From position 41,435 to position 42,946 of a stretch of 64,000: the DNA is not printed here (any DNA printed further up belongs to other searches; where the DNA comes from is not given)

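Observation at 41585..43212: Polysaccharide initiation gated by a receiver pair: a canonical CheY-like protein next to a pseudo-receiver::phosphoglycosyltransferase fusion with a Cys-rich insert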

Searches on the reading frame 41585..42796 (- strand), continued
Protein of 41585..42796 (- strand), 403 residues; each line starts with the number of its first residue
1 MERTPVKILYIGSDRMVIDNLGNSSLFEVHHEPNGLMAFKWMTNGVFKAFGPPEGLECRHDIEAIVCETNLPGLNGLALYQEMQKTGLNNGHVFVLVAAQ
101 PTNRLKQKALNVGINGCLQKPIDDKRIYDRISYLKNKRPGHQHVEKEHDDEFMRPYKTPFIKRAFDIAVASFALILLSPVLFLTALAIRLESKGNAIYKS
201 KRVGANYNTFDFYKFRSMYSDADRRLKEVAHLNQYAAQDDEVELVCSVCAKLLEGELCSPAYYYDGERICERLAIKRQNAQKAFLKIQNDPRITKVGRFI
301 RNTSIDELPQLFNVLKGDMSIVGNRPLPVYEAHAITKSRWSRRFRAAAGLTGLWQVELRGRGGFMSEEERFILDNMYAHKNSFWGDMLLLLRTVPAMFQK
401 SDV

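Call 66: find_encoding_contigs(protein=P0200, flank=5000, max_places=3)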
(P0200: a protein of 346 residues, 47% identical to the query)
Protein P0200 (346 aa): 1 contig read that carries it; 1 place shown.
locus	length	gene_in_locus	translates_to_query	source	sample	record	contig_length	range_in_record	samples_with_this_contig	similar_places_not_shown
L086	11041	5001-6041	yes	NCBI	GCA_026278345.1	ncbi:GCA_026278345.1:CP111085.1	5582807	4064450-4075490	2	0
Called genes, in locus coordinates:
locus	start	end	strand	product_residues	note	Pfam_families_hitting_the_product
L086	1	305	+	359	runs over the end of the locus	PF00266:Aminotran_5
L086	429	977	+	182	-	PF07700:HNOB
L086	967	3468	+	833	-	PF00989:PAS (weak), PF00989:PAS, PF13426:PAS_9, PF08447:PAS_3, PF00512:HisKA, PF02518:HATPase_c, PF00072:Response_reg, PF01627:Hpt, +4 more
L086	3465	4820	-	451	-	PF00072:Response_reg, PF00158:Sigma54_activat, PF14532:Sigma54_activ_2, PF07728:AAA_5, PF25601:AAA_lid_14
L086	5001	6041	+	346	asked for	PF00072:Response_reg, PF02397:Bac_transf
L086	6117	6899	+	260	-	PF13505:OMP_b-brl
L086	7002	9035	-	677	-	PF05649:Peptidase_M13_N, PF01431:Peptidase_M13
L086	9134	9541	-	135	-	PF19545:DUF6069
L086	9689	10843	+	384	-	PF20903:SPL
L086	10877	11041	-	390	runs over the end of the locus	PF03738:GSP_synth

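Call 67: find_encoding_contigs(protein=P0133, flank=5000, max_places=3)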
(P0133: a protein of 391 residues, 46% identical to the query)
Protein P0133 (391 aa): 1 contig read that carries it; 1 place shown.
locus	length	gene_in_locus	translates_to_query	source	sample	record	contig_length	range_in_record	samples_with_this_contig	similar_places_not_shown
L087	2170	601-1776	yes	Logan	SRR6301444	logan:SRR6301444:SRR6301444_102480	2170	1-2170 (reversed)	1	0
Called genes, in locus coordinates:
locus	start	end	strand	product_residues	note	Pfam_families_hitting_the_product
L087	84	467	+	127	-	PF00072:Response_reg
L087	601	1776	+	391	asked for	PF00072:Response_reg, PF02397:Bac_transf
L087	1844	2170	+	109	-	?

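Call 69: find_homologous_proteins(query=P0200)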
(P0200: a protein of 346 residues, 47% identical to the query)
Query P0200 (346 aa): 7999 proteins with E <= 0.001 among 8000 candidates; the best 120 are listed.
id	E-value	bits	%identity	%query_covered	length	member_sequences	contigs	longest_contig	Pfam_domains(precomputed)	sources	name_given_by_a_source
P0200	2.3e-225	765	100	100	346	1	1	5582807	PF02397.23,PF00072.31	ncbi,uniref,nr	ncbi:sugar transferase [Tellurirhabdus rosea]|uniref:sugar transferase n=1 Tax=Tellurirhabdus rosea 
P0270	8.4e-125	434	58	100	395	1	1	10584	PF02397.23,PF00072.31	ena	-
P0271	9.5e-110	385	50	98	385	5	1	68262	PF02397.23,PF00072.31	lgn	-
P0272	2.9e-107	376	48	98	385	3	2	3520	PF02397.23,PF00072.31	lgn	-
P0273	3.6e-106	373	49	98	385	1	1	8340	PF02397.23,PF00072.31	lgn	-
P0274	1.2e-104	368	50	98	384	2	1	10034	PF02397.23,PF00072.31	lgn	-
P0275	6.3e-103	362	48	98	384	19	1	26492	PF02397.23,PF00072.31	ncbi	-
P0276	1.8e-102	361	49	98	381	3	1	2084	PF02397.23,PF00072.31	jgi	jgi:lipopolysaccharide/colanic/teichoic acid biosynthesis glycosyltransferase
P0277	2.3e-102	360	51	99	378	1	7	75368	PF02397.23,PF00072.31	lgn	-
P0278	5.7e-102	359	48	98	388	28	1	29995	PF02397.23,PF00072.31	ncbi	-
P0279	4.5e-101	356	48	98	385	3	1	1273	PF02397.23,PF00072.31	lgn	-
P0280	9.7e-101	355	47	98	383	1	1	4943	PF02397.23,PF00072.31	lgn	-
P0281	1.0e-100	355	50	99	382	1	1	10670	PF02397.23,PF00072.31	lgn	-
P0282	1.3e-100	355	48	98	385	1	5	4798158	PF02397.23,PF00072.31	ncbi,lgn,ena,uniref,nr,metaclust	ncbi:response regulator receiver protein [Emticicia oligotrophica DSM 17448]|uniref:Response regulat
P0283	1.3e-100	355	49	99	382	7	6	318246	PF02397.23,PF00072.31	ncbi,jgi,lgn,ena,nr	ncbi:MAG: sugar transferase [Bacteroidetes bacterium]|nr:sugar transferase [Bacteroidota bacterium]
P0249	1.7e-100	354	49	99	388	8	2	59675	PF02397.23,PF00072.31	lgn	-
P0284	8.9e-100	352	48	99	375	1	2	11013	PF02397.23,PF00072.31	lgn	-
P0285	1.7e-99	351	48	98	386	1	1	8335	PF02397.23,PF00072.31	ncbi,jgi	jgi:lipopolysaccharide/colanic/teichoic acid biosynthesis glycosyltransferase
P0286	2.6e-99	350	48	98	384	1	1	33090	PF02397.23,PF00072.31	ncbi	ncbi:MAG: sugar transferase [Emticicia sp.]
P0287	5.2e-99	349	51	96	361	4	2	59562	PF02397.23,PF00072.31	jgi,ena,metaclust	metaclust:\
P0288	8.9e-99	349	48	99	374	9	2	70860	PF02397.23,PF00072.31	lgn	-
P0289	1.3e-98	348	48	99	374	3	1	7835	PF02397.23,PF00072.31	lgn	-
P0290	6.4e-98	346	47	99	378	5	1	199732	PF02397.23,PF00072.31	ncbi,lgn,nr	ncbi:MAG TPA: sugar transferase [Leadbetterella sp.]|nr:sugar transferase [Leadbetterella sp.]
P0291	1.0e-97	345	48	97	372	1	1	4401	PF02397.23,PF00072.31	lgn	-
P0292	7.0e-97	342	48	99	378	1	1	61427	PF02397.23,PF00072.31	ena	-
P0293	2.6e-96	340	48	96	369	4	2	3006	PF02397.23,PF00072.31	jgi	-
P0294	2.6e-96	340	48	99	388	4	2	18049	PF02397.23,PF00072.31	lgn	-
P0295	4.5e-96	340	47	99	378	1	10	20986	PF02397.23,PF00072.31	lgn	-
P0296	9.4e-96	339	47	99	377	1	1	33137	PF02397.23,PF00072.31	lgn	-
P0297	1.2e-95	338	46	99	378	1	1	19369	PF02397.23,PF00072.31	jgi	-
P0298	1.6e-95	338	47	99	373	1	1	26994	PF02397.23,PF00072.31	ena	-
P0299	2.8e-95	337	46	99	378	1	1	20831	PF02397.23,PF00072.31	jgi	jgi:lipopolysaccharide/colanic/teichoic acid biosynthesis glycosyltransferase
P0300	4.6e-95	336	44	99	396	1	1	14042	PF02397.23,PF00072.31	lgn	-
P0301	1.0e-94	335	46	99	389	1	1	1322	PF02397.23,PF00072.31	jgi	jgi:lipopolysaccharide/colanic/teichoic acid biosynthesis glycosyltransferase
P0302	1.6e-94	335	48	99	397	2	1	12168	PF02397.23,PF00072.31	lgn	-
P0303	1.7e-94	334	46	99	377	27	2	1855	PF02397.23,PF00072.31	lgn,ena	-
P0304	6.1e-94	333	46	99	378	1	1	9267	PF02397.23,PF00072.31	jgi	jgi:lipopolysaccharide/colanic/teichoic acid biosynthesis glycosyltransferase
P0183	1.4e-93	332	45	100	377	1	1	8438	PF02397.23,PF00072.31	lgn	-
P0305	9.2e-93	329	47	100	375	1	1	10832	PF02397.23,PF00072.31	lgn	-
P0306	3.3e-92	327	42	98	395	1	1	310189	PF02397.23,PF00072.31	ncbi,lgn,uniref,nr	ncbi:sugar transferase [Sediminitomix flava]|uniref:Lipopolysaccharide/colanic/teichoic acid biosynt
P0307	7.0e-92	326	44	99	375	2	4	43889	PF02397.23,PF00072.31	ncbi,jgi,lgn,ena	jgi:lipopolysaccharide/colanic/teichoic acid biosynthesis glycosyltransferase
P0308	9.6e-92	325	45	99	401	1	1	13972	PF02397.23,PF00072.31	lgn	-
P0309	4.3e-91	323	44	99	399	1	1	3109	PF02397.23,PF00072.31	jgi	jgi:lipopolysaccharide/colanic/teichoic acid biosynthesis glycosyltransferase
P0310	7.1e-91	323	44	100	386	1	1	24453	PF02397.23,PF00072.31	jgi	-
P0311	9.3e-90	319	43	99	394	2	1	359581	PF02397.23,PF00072.31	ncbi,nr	ncbi:MAG: sugar transferase [Williamsia sp.]|nr:sugar transferase [Williamsia sp.]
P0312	1.0e-89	319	48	95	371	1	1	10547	PF02397.23,PF00072.31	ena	-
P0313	1.4e-89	318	43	99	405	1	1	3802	PF02397.23,PF00072.31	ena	-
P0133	2.2e-89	318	42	99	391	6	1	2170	PF02397.23,PF00072.31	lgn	-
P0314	4.4e-89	317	45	100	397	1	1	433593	PF02397.23,PF00072.31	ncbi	ncbi:MAG: sugar transferase [Spirosomataceae bacterium]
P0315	3.0e-88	314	42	99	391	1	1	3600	PF02397.23,PF00072.31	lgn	-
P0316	1.1e-87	312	51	88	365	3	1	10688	PF02397.23,PF00072.31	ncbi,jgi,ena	jgi:lipopolysaccharide/colanic/teichoic acid biosynthesis glycosyltransferase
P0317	1.8e-87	311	44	98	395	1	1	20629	PF02397.23,PF00072.31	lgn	-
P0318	1.8e-87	311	44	100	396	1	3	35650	PF02397.23,PF00072.31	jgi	jgi:lipopolysaccharide/colanic/teichoic acid biosynthesis glycosyltransferase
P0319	2.5e-87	311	44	99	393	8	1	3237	PF02397.23,PF00072.31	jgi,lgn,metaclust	metaclust:\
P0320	8.0e-87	309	43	97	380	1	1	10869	PF02397.23,PF00072.31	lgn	-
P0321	1.1e-86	309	44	100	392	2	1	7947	PF02397.23,PF00072.31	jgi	-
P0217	1.7e-86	308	45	99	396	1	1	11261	PF02397.23,PF00072.31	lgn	-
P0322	2.0e-86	308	49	87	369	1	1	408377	PF02397.23,PF00072.31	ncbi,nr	ncbi:MAG: sugar transferase [Cyclobacteriaceae bacterium]|nr:sugar transferase [Cyclobacteriaceae ba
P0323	4.7e-86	307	43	100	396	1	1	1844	PF02397.23,PF00072.31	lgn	-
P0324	1.9e-85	305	42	95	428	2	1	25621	PF02397.23,PF00072.31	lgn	-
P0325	2.4e-85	304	41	99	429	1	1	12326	PF02397.23,PF00072.31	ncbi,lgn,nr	ncbi:MAG: response regulator [Chlorobiales bacterium]|nr:response regulator [Chlorobiales bacterium]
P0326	3.0e-85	304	50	89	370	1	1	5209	PF02397.23,PF00072.31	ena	-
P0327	3.5e-85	304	45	87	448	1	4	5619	PF02397.23,PF00072.31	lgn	-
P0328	4.2e-85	304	48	89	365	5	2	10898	PF02397.23,PF00072.31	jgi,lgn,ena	-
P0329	6.0e-85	303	49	82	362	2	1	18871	PF02397.23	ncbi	-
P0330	6.2e-85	303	43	100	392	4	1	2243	PF02397.23,PF00072.31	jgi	jgi:lipopolysaccharide/colanic/teichoic acid biosynthesis glycosyltransferase/ActR/RegA family two-c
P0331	6.6e-85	303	49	86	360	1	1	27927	PF02397.23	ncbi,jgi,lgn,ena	-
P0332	6.9e-85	303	47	87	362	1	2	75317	PF02397.23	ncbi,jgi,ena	ncbi:MAG TPA: sugar transferase [Mucilaginibacter sp.]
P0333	7.1e-85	303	42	99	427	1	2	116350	PF02397.23,PF00072.31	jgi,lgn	-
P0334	2.0e-84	301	49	87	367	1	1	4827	PF02397.23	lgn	-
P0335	2.2e-84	301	44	99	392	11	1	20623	PF02397.23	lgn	-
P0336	3.0e-84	301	44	99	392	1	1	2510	PF02397.23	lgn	-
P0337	3.0e-84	301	48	87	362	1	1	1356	PF02397.23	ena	-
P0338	3.6e-84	301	48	87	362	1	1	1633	PF02397.23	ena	-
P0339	3.6e-84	301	44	99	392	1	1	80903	PF02397.23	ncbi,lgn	-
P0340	5.3e-84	300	48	87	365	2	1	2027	PF02397.23,PF00072.31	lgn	-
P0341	5.9e-84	300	46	92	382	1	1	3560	PF02397.23,PF00072.31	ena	-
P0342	6.2e-84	300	39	99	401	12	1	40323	PF02397.23,PF00072.31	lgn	-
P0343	6.8e-84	300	48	87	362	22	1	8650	PF02397.23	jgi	-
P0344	7.6e-84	299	48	91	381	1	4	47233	PF02397.23,PF00072.31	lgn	-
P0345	8.4e-84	299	47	87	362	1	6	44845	PF02397.23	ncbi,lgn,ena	-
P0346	8.8e-84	299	43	95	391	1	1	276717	PF02397.23,PF00072.31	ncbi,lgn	-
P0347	9.6e-84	299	41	100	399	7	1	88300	PF02397.23,PF00072.31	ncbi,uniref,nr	ncbi:sugar transferase [Cyclobacterium roseum]|uniref:sugar transferase n=1 Tax=Cyclobacterium roseu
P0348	1.1e-83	299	48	87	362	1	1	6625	PF02397.23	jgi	jgi:lipopolysaccharide/colanic/teichoic acid biosynthesis glycosyltransferase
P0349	1.2e-83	299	51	87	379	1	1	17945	PF02397.23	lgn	-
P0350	1.5e-83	299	42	99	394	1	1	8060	PF02397.23,PF00072.31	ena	-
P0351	1.7e-83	298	41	99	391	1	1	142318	PF02397.23,PF00072.31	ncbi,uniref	ncbi:sugar transferase [Algivirga pacifica]|uniref:Sugar transferase n=1 Tax=Algivirga pacifica TaxI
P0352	1.8e-83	298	43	99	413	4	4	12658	PF02397.23,PF00072.31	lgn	-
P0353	2.0e-83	298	41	99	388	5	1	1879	PF02397.23,PF00072.31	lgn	-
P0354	2.0e-83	298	49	82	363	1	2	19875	PF02397.23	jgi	jgi:lipopolysaccharide/colanic/teichoic acid biosynthesis glycosyltransferase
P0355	2.1e-83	298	46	92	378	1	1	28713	PF02397.23,PF00072.31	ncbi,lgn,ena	-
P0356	2.2e-83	298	40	99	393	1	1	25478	PF02397.23,PF00072.31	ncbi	ncbi:MAG: sugar transferase [Cyclobacteriaceae bacterium]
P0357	2.9e-83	298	50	87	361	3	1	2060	PF02397.23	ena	-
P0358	3.4e-83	297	49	87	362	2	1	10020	PF02397.23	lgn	-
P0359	4.2e-83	297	47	87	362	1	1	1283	PF02397.23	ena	-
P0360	4.4e-83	297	40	98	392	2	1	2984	PF02397.23,PF00072.31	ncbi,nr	ncbi:MAG: sugar transferase [Bacteroidales bacterium]|nr:sugar transferase [Bacteroidales bacterium]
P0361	4.6e-83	297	42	99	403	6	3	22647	PF02397.23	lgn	-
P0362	8.2e-83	296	47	87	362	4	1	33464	PF02397.23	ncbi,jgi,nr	ncbi:MAG TPA: sugar transferase [Mucilaginibacter sp.]|jgi:lipopolysaccharide/colanic/teichoic acid 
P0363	8.7e-83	296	39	99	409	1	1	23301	PF02397.23,PF00072.31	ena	-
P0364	8.9e-83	296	51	82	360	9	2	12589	PF02397.23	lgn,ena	-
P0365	1.1e-82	296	42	99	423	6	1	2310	PF02397.23,PF00072.31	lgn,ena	-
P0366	1.1e-82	296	40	99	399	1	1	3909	PF02397.23,PF00072.31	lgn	-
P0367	1.3e-82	295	42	100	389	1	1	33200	PF02397.23,PF00072.31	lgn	-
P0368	1.5e-82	295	45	87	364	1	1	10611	PF02397.23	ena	-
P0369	1.9e-82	295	47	87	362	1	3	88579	PF02397.23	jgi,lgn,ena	-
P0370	1.9e-82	295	47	91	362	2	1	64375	PF02397.23,PF00072.31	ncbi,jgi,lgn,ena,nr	ncbi:MAG TPA: sugar transferase [Cytophagales bacterium]|nr:sugar transferase [Cytophagales bacteriu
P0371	2.0e-82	295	43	99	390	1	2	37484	PF02397.23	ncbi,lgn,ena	-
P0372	2.7e-82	294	39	99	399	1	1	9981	PF02397.23,PF00072.31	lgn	-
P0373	2.7e-82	294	42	99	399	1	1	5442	PF02397.23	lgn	-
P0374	2.9e-82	294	50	87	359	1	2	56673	PF02397.23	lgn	-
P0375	3.4e-82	294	46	95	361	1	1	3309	PF02397.23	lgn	-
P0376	3.6e-82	294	51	82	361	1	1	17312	PF02397.23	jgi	jgi:lipopolysaccharide/colanic/teichoic acid biosynthesis glycosyltransferase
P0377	3.8e-82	294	48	86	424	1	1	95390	PF02397.23,PF00072.31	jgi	jgi:lipopolysaccharide/colanic/teichoic acid biosynthesis glycosyltransferase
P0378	4.0e-82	294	47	87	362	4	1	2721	PF02397.23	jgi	jgi:lipopolysaccharide/colanic/teichoic acid biosynthesis glycosyltransferase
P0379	5.1e-82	294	46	87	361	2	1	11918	PF02397.23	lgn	-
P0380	5.4e-82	293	45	97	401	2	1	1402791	PF02397.23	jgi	jgi:lipopolysaccharide/colanic/teichoic acid biosynthesis glycosyltransferase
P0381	6.0e-82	293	46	87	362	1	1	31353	PF02397.23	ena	-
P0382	7.1e-82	293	43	92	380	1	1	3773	PF02397.23,PF00072.31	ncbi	-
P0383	7.6e-82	293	46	93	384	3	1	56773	PF02397.23,PF00072.31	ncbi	-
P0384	7.7e-82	293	40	97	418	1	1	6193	PF02397.23,PF00072.31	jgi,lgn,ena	-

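Call 71: find_encoding_contigs(protein=P0333, flank=4000, max_places=2)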
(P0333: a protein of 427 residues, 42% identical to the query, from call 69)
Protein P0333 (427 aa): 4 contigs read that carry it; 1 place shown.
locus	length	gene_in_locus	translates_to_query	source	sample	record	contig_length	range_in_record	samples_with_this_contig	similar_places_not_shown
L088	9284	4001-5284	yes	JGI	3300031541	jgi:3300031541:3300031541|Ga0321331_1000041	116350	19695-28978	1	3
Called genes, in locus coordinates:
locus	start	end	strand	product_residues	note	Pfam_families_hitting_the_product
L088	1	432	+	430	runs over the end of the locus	-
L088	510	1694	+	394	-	PF01075:Glyco_transf_9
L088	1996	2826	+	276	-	PF13522:GATase_6, PF13537:GATase_7 (weak)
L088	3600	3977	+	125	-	PF00072:Response_reg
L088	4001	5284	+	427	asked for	PF00072:Response_reg, PF02397:Bac_transf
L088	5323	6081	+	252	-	PF02321:OEP (weak)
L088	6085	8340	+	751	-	-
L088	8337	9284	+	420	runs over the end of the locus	PF13641:Glyco_tranf_2_3, PF13632:Glyco_trans_2_3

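Call 72: find_encoding_contigs(protein=P0325, flank=4000, max_places=2)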
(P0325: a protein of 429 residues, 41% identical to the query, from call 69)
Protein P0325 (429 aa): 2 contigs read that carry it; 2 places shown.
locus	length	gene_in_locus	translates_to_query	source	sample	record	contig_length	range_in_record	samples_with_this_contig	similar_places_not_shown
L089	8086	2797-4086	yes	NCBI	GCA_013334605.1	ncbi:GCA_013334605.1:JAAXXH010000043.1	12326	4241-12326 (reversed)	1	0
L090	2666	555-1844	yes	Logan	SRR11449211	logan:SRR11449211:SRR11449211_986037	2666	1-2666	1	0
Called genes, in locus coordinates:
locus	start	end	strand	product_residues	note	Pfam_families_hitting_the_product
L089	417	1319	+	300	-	PF00348:polyprenyl_synt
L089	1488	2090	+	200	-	-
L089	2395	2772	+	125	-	PF00072:Response_reg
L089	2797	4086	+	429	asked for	PF00072:Response_reg, PF02397:Bac_transf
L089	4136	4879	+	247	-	-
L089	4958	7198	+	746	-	-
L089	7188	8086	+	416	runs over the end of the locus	PF13641:Glyco_tranf_2_3, PF13632:Glyco_trans_2_3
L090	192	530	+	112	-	PF00072:Response_reg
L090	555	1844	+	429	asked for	PF00072:Response_reg, PF02397:Bac_transf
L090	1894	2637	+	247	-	-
